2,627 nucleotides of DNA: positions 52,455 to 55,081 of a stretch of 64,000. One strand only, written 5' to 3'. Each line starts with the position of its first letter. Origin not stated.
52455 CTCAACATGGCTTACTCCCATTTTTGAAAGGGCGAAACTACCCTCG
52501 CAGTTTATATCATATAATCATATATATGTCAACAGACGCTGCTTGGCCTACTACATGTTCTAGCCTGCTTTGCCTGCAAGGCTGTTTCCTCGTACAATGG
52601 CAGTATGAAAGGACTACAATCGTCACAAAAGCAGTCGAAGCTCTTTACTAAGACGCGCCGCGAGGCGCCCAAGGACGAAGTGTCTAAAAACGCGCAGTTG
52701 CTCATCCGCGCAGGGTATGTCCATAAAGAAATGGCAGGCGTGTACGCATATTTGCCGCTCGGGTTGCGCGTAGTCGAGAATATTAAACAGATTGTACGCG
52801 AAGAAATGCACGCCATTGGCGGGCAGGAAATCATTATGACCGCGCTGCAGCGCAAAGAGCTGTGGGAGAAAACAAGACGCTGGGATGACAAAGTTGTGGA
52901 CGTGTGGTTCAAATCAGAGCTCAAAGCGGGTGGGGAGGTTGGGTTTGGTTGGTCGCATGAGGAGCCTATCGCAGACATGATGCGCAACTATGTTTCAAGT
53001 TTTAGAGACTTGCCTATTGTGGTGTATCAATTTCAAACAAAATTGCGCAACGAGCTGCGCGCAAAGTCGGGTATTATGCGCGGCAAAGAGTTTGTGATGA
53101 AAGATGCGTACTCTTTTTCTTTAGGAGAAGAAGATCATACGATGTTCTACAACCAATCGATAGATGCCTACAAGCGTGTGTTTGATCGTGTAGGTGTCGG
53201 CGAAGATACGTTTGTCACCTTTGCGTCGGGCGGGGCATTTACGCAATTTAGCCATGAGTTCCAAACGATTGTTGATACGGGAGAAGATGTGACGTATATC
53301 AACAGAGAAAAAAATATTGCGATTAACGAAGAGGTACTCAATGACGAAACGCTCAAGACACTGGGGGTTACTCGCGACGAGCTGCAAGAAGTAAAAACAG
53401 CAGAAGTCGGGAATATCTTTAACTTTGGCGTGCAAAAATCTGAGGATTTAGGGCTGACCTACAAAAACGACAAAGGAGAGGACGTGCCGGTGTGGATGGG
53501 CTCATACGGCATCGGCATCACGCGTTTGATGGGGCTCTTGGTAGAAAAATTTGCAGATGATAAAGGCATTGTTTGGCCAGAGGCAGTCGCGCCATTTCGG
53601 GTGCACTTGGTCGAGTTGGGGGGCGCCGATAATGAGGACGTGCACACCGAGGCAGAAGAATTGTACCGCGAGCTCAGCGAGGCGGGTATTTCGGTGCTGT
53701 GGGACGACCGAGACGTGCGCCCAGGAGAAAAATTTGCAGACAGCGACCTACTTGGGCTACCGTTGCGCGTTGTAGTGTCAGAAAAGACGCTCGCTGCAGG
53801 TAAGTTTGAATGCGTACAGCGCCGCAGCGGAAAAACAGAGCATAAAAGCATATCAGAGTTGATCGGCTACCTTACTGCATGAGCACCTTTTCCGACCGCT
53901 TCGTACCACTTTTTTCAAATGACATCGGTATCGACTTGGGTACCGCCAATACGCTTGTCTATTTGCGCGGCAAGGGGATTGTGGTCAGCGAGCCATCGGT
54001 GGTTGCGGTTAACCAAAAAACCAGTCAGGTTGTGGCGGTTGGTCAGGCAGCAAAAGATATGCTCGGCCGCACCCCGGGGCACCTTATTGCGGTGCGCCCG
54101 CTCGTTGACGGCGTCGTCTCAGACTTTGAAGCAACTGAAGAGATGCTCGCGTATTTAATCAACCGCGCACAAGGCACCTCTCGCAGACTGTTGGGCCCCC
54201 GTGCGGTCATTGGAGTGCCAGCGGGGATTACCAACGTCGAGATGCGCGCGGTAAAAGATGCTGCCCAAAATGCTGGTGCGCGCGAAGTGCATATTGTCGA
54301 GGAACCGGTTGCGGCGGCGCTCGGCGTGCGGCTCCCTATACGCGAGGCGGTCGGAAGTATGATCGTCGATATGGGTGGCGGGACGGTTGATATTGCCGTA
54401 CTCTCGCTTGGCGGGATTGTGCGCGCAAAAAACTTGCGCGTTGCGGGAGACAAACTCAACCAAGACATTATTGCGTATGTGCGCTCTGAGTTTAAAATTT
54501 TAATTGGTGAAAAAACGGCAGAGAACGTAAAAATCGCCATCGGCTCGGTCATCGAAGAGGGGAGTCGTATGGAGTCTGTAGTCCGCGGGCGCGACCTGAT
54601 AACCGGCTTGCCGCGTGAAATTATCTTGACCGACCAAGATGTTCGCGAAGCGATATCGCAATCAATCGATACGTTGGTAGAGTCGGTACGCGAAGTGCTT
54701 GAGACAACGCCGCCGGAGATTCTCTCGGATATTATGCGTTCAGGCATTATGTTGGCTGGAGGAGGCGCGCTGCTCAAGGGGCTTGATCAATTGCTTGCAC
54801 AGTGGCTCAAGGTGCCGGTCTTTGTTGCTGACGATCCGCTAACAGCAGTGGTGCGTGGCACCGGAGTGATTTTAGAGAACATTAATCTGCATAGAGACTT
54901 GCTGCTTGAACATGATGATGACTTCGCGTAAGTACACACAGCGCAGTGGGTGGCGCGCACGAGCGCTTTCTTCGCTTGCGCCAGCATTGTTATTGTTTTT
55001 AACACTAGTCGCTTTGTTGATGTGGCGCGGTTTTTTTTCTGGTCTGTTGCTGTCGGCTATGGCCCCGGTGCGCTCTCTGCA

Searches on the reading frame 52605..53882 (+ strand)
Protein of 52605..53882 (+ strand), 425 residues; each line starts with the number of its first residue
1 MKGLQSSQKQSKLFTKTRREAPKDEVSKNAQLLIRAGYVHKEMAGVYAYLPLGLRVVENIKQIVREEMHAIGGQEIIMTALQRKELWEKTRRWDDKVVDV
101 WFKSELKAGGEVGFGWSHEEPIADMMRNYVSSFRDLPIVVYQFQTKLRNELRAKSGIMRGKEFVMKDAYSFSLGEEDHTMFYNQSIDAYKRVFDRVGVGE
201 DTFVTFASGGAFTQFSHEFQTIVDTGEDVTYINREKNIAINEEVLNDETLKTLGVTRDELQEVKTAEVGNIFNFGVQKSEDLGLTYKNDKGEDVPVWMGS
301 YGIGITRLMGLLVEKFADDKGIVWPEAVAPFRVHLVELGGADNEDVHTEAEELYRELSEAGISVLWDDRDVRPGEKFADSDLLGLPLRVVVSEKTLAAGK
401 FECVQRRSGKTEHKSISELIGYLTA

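Call 14: search_protein_families(library=ncbifam, proteins=[window:52605-53882:+], max_evalue=0.00001)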
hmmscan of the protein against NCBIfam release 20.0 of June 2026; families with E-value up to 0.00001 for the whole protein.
window:52605-53882:+ (425 aa): 8 families
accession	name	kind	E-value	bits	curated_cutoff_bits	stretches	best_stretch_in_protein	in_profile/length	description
NF006625.0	PRK09194.1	equivalog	8.8e-127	424.3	558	2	9-262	2-251/559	proline--tRNA ligase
TIGR00409.1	proS_fam_II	equivalog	1.5e-113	380.7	306.7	2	9-243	2-234/568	proline--tRNA ligase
NF008979.1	PRK12325.1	exception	6.9e-111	371.2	550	2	10-241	3-233/437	proline--tRNA ligase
TIGR00408.1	proS_fam_I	equivalog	1.6e-34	119.7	437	2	261-418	214-372/475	proline--tRNA ligase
TIGR00418.1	thrS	equivalog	3.8e-19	69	383.65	1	36-421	183-559/565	threonine--tRNA ligase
NF003211.1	PRK04173.1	equivalog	5.1e-14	52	312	0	324-422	358-453/454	glycine--tRNA ligase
TIGR00389.1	glyS_dimeric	equivalog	2.2e-11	43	243.3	0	323-423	464-561/565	glycine--tRNA ligase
NF003068.0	PRK03991.1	equivalog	8e-11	41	484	1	124-422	295-587/613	threonine--tRNA ligase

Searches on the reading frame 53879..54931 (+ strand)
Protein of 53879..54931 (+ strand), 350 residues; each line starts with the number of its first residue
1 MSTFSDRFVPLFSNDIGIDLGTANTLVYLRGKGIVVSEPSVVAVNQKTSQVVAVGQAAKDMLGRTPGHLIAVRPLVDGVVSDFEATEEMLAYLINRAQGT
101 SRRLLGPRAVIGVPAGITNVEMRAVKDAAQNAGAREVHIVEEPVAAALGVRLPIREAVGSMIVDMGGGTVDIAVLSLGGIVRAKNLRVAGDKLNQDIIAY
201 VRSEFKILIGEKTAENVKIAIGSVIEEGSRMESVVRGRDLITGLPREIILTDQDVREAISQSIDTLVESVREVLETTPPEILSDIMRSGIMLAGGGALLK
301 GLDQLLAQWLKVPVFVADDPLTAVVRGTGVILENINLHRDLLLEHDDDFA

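Call 78: search_protein_families(library=pfam, proteins=[window:53879-54931:+], max_evalue=0.0001)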
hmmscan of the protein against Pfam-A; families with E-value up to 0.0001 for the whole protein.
window:53879-54931:+ (350 aa): 4 families
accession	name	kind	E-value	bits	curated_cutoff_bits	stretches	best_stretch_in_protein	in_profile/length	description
PF06723.19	MreB_Mbl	-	1.1e-132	442.2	27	1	13-337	1-324/327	MreB/Mbl protein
PF00012.26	HSP70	-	2.4e-14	53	20.6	1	86-210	110-243/599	Hsp70 protein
PF14450.12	FtsA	-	1.2e-10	42.2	31.8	1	162-318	2-111/127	Cell division protein FtsA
PF11104.14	PilM_2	-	4.9e-05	22.9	27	0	289-318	277-306/340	Type IV pilus assembly protein PilM;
